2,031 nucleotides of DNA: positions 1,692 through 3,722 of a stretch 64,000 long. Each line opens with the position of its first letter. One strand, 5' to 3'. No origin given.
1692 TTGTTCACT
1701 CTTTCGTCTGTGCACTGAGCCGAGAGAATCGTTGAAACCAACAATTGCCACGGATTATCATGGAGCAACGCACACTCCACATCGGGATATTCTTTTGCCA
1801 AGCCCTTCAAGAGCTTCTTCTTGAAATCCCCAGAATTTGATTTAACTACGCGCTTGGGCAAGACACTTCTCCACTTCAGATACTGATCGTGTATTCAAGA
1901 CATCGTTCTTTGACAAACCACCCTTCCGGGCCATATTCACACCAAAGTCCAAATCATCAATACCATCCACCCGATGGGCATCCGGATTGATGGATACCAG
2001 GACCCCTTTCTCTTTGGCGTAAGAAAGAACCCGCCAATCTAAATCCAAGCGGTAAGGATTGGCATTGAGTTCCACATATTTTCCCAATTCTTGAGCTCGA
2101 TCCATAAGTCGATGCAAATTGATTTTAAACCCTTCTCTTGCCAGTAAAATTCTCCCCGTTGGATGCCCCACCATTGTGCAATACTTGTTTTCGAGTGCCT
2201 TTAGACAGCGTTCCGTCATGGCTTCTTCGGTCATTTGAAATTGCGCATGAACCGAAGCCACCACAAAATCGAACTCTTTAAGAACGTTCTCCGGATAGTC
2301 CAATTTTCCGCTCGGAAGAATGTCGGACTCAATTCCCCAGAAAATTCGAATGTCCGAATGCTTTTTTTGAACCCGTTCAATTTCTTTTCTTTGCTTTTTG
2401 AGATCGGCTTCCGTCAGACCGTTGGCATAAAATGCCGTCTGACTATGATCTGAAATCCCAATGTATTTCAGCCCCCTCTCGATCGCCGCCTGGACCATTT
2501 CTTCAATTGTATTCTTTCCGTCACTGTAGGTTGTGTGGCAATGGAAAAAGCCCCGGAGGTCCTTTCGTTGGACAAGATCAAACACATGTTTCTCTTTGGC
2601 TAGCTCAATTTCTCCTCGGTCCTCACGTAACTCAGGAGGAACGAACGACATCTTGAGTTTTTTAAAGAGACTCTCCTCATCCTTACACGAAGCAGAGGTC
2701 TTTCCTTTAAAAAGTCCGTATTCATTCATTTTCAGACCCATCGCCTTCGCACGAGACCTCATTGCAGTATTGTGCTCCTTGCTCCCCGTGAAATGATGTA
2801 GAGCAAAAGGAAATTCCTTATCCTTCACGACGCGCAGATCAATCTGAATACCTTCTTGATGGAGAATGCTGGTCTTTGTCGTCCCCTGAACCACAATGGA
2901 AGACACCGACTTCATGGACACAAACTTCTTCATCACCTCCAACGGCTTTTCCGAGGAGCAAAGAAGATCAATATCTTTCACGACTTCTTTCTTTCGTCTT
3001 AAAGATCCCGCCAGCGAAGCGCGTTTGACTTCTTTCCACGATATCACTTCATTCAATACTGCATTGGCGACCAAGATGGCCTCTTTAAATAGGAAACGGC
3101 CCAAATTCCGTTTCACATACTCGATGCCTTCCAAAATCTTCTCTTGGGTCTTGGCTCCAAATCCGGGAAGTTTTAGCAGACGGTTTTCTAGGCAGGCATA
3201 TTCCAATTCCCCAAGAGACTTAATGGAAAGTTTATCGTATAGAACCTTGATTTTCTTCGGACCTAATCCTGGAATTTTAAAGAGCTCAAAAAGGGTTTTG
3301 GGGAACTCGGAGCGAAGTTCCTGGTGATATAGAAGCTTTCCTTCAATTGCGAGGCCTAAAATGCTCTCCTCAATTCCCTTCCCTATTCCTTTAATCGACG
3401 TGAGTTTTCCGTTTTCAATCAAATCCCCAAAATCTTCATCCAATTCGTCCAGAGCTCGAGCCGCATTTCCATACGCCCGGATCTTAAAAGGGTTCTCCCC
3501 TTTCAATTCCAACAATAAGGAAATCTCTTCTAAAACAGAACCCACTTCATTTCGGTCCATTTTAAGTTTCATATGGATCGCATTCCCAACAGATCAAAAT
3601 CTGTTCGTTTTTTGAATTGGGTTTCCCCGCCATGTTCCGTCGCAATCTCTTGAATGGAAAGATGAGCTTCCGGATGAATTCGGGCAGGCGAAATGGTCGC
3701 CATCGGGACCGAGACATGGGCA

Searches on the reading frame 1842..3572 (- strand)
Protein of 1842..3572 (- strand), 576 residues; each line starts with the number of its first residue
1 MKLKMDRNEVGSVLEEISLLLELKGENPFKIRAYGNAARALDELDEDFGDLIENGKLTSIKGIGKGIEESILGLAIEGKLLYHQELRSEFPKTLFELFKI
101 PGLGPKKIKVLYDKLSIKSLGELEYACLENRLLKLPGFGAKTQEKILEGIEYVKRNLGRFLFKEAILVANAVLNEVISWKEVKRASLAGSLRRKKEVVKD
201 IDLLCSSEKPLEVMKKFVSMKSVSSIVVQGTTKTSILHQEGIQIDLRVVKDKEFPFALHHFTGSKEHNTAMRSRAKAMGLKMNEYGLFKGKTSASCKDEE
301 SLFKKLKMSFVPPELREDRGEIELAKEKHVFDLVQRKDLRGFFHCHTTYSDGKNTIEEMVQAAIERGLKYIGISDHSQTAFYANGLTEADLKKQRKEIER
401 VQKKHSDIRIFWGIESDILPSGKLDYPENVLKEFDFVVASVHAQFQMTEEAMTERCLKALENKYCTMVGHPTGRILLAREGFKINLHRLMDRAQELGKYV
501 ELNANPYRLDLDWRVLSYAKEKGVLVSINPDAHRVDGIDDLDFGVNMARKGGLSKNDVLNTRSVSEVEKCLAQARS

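Call 25: search_protein_families(library=pfam, proteins=[window:1842-3572:-], max_evalue=0.00001)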
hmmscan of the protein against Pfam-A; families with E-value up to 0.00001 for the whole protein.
window:1842-3572:- (576 aa): 4 families
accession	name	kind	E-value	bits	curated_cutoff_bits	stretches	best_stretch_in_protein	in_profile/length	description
PF14791.11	DNA_pol_B_thumb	-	2.5e-22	78.9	25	1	257-317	1-63/63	DNA polymerase beta thumb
PF02811.25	PHP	-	1.6e-16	61.5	26.4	1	343-504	2-163/164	PHP domain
PF14716.13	HHH_8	-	2.5e-16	60.3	30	1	8-77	4-70/73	Helix-hairpin-helix domain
PF14520.12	HHH_5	-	1.1e-10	42.2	27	1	96-150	3-55/57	Helix-hairpin-helix domain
